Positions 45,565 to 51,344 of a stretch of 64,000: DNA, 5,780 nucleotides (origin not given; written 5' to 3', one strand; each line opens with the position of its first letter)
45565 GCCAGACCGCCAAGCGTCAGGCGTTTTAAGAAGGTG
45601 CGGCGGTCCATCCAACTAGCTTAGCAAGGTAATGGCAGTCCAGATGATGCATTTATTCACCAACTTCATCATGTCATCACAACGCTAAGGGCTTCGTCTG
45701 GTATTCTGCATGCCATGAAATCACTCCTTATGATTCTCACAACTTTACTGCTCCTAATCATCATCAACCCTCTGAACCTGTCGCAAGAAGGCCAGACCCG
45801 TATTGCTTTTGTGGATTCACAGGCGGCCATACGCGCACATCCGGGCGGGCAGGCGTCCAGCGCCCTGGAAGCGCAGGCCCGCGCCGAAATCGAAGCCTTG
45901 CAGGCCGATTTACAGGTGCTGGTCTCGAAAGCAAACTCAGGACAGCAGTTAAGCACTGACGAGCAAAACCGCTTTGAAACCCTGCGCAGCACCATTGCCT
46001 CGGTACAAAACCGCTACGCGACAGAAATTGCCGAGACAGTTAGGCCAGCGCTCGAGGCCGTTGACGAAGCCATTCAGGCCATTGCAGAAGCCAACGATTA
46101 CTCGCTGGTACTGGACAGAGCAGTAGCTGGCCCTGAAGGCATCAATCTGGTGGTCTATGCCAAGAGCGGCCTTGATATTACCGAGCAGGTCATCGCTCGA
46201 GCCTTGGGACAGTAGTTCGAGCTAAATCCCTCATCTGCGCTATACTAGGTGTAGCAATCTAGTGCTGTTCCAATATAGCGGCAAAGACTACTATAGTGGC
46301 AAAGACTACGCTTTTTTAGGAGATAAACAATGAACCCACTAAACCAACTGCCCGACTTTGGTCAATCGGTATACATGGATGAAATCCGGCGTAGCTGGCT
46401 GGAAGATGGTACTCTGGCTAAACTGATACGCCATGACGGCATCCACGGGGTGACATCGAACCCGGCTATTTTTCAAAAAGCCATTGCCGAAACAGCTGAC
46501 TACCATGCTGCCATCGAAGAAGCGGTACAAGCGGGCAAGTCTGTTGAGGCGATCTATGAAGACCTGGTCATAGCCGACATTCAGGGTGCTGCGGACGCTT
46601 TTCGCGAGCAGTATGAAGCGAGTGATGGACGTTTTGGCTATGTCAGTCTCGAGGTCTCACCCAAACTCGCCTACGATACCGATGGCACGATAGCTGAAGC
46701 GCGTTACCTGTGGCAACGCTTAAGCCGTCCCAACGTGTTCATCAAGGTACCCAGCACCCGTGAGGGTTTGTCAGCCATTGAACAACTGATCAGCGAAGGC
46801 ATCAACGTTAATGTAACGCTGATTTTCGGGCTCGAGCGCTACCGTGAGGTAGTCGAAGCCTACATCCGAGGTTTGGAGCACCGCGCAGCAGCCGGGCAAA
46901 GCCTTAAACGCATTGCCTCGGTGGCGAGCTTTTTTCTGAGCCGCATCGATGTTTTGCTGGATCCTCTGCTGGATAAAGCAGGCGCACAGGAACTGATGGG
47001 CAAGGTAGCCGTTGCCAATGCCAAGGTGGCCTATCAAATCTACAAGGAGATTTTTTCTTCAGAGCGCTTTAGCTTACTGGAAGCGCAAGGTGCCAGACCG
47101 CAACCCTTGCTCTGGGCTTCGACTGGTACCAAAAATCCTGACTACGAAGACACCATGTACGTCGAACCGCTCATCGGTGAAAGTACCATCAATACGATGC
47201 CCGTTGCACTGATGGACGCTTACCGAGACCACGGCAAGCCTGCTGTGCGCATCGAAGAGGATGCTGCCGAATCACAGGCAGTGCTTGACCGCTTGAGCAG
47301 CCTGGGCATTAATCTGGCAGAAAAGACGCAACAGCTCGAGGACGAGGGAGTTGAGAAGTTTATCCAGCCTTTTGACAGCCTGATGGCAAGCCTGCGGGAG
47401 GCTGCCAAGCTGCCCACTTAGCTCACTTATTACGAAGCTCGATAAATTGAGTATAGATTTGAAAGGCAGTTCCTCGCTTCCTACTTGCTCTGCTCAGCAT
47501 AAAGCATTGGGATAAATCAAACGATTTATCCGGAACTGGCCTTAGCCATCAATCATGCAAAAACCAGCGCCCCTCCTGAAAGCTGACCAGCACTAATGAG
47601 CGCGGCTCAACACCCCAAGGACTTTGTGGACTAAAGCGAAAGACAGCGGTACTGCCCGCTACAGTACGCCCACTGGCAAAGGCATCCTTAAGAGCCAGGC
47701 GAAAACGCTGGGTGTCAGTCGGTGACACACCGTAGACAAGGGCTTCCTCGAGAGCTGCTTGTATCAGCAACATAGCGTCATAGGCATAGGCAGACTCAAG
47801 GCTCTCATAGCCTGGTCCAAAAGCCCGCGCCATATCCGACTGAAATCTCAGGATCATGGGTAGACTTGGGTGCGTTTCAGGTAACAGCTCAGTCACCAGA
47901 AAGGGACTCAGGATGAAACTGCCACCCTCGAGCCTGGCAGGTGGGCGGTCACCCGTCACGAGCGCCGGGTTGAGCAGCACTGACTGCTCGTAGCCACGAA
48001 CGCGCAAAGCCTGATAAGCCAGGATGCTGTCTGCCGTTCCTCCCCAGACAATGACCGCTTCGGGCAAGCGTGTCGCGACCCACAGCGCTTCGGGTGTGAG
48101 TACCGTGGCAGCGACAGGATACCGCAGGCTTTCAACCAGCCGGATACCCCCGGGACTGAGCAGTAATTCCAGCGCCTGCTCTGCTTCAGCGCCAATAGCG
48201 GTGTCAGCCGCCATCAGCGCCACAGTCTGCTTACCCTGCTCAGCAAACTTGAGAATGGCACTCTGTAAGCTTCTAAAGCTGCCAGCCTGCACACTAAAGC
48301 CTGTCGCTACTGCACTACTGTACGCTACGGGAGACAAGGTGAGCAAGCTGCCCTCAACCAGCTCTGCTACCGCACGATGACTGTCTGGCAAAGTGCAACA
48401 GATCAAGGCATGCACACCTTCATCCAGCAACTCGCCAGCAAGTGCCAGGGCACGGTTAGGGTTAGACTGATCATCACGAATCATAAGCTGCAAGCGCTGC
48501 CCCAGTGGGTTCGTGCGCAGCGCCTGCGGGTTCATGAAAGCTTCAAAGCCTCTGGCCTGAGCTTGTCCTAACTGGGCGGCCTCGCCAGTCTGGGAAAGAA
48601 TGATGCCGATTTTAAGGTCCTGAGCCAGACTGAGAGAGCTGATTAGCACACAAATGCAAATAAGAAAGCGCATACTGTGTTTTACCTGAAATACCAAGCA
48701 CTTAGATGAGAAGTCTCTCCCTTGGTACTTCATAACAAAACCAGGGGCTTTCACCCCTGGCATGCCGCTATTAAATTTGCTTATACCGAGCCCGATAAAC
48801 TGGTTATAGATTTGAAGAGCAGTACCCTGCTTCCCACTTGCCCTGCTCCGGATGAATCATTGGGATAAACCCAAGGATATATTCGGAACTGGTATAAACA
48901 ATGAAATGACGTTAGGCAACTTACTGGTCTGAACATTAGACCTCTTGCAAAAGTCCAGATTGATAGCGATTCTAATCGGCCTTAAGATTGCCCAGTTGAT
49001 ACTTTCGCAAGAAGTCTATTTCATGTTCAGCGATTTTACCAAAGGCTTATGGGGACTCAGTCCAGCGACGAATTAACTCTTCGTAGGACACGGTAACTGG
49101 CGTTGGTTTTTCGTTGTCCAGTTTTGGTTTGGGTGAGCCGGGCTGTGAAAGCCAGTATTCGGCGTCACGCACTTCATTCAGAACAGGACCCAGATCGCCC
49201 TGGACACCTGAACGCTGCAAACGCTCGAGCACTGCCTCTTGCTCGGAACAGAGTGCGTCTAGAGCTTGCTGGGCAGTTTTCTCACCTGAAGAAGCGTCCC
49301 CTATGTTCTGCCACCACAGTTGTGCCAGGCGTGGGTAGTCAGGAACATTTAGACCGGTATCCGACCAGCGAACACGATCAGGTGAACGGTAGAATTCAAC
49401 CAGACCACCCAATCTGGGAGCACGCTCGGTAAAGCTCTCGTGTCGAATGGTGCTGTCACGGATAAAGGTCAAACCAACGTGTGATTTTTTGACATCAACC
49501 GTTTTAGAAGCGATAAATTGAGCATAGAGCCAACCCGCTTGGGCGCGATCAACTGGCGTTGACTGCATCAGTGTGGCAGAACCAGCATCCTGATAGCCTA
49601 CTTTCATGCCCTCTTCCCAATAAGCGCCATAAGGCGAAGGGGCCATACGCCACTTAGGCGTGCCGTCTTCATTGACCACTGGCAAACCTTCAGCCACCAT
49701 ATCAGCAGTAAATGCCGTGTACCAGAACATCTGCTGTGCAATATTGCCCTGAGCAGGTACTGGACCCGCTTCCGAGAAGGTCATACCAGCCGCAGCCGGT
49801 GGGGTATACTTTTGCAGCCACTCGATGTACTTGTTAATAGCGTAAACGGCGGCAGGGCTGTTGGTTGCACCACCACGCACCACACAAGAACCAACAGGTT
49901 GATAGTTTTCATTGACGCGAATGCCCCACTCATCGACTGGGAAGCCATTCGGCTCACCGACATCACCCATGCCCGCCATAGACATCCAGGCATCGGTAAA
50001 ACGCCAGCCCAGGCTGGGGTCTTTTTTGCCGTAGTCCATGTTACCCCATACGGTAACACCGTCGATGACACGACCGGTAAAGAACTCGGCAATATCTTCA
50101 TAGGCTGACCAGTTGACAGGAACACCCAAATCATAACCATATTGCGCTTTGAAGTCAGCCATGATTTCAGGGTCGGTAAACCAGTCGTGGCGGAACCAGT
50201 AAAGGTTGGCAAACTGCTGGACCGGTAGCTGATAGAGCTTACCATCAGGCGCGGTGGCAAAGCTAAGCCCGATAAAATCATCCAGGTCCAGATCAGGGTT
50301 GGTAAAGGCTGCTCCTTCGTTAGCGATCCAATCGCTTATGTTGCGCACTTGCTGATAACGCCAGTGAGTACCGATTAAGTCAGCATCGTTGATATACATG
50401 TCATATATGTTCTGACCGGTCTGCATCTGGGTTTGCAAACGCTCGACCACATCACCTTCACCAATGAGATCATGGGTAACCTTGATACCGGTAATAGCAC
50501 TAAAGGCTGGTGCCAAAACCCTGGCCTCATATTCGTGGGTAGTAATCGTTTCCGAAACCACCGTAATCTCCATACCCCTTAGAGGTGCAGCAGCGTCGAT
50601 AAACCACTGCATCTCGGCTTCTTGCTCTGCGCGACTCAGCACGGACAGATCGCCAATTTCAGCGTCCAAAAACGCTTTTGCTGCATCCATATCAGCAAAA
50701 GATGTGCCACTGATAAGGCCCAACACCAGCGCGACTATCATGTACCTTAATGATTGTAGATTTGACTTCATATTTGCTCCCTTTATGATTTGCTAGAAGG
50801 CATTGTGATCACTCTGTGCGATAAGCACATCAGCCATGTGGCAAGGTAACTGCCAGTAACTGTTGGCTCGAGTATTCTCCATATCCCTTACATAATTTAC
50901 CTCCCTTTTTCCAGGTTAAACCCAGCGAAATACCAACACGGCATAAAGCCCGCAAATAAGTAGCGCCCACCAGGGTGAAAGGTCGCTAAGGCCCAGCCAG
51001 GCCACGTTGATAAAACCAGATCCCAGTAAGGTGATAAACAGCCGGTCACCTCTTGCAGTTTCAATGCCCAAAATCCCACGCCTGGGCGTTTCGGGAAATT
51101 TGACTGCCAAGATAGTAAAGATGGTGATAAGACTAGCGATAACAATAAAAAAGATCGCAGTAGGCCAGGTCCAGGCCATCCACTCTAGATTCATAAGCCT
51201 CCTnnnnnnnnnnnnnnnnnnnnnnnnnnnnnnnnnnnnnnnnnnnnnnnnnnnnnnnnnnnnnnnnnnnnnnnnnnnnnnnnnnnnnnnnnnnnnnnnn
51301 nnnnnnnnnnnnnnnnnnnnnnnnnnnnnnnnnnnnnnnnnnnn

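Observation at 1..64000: Hyper-abundant palindromic hexamer CTCGAG (XhoI-type site) across coding and non-coding DNA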

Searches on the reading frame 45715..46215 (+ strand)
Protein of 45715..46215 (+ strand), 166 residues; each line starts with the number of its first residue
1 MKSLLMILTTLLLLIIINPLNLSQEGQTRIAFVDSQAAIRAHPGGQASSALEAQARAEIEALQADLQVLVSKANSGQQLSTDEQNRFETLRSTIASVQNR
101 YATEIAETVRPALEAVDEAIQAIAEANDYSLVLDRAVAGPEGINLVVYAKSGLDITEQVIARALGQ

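Call 31: search_protein_families(library=pfam, proteins=[window:45715-46215:+], max_evalue=0.00001)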
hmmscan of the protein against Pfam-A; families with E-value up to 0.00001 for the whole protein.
window:45715-46215:+ (166 aa): 1 family
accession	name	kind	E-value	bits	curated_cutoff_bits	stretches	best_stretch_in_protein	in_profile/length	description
PF03938.19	OmpH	-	3.2e-18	66.7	32.4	1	29-161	1-139/141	Outer membrane protein (OmpH-like)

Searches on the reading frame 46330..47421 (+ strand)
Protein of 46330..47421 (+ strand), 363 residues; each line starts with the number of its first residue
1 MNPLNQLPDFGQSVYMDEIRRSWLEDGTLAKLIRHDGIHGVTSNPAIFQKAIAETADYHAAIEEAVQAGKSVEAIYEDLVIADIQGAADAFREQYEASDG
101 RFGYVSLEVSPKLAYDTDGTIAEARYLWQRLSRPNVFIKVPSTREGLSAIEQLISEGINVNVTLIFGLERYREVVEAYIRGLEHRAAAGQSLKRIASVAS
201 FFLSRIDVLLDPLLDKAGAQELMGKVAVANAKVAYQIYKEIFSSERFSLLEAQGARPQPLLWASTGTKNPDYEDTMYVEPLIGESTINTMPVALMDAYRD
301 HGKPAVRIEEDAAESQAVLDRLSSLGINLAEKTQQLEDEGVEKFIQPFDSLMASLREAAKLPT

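Call 32: search_protein_families(library=pfam, proteins=[window:46330-47421:+], max_evalue=0.00001)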
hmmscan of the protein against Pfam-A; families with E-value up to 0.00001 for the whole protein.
window:46330-47421:+ (363 aa): 1 family
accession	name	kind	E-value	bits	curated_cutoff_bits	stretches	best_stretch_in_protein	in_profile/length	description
PF00923.25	TAL_FSA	-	5.5e-84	282.3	27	1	15-354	2-284/285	Transaldolase/Fructose-6-phosphate aldolase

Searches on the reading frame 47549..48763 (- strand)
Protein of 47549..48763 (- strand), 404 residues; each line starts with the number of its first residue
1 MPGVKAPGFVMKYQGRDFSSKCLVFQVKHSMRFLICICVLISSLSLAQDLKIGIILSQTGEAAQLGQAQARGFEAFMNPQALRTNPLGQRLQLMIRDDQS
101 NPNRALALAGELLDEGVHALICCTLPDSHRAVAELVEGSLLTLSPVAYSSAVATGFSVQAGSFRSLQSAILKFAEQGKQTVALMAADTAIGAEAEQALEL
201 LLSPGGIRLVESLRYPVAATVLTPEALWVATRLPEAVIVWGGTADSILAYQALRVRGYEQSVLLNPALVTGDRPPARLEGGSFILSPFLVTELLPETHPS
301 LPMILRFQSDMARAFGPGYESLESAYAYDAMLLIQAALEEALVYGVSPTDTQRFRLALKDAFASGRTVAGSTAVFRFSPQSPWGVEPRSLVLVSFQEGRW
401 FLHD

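Call 32: search_protein_families(library=pfam, proteins=[window:47549-48763:-], max_evalue=0.00001)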
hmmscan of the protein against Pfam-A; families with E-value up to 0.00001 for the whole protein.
window:47549-48763:- (404 aa): 2 families
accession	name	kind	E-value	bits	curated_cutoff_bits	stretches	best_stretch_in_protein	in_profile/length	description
PF13458.12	Peripla_BP_6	-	4.9e-31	109.1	31.7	1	50-360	2-310/343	Periplasmic binding protein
PF13433.12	Peripla_BP_5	-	6.7e-06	25.9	27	1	50-139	1-91/363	Periplasmic binding protein domain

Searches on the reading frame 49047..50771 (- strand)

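Call 32: search_protein_families(library=pfam, proteins=[window:49047-50771:-], max_evalue=0.00001)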
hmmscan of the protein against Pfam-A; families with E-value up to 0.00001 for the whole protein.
window:49047-50771:- (574 aa): 1 family
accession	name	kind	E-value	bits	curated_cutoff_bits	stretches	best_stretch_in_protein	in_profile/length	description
PF01547.30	SBP_bac_1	-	9.5e-13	49.2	26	1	85-423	12-303/307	Bacterial extracellular solute-binding protein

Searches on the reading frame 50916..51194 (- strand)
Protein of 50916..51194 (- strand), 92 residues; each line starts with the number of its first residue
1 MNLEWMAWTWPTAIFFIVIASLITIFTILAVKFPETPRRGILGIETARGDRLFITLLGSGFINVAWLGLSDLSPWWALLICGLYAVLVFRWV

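Call 72: search_protein_families(library=pfam, proteins=[window:50916-51194:-], max_evalue=0.001)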
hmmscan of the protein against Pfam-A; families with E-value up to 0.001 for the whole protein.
window:50916-51194:- (92 aa): 1 family
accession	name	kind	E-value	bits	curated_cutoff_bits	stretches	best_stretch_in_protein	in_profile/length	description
PF09928.14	DUF2160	-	6e-33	113.5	28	1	5-92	1-88/88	Predicted small integral membrane protein (DUF2160)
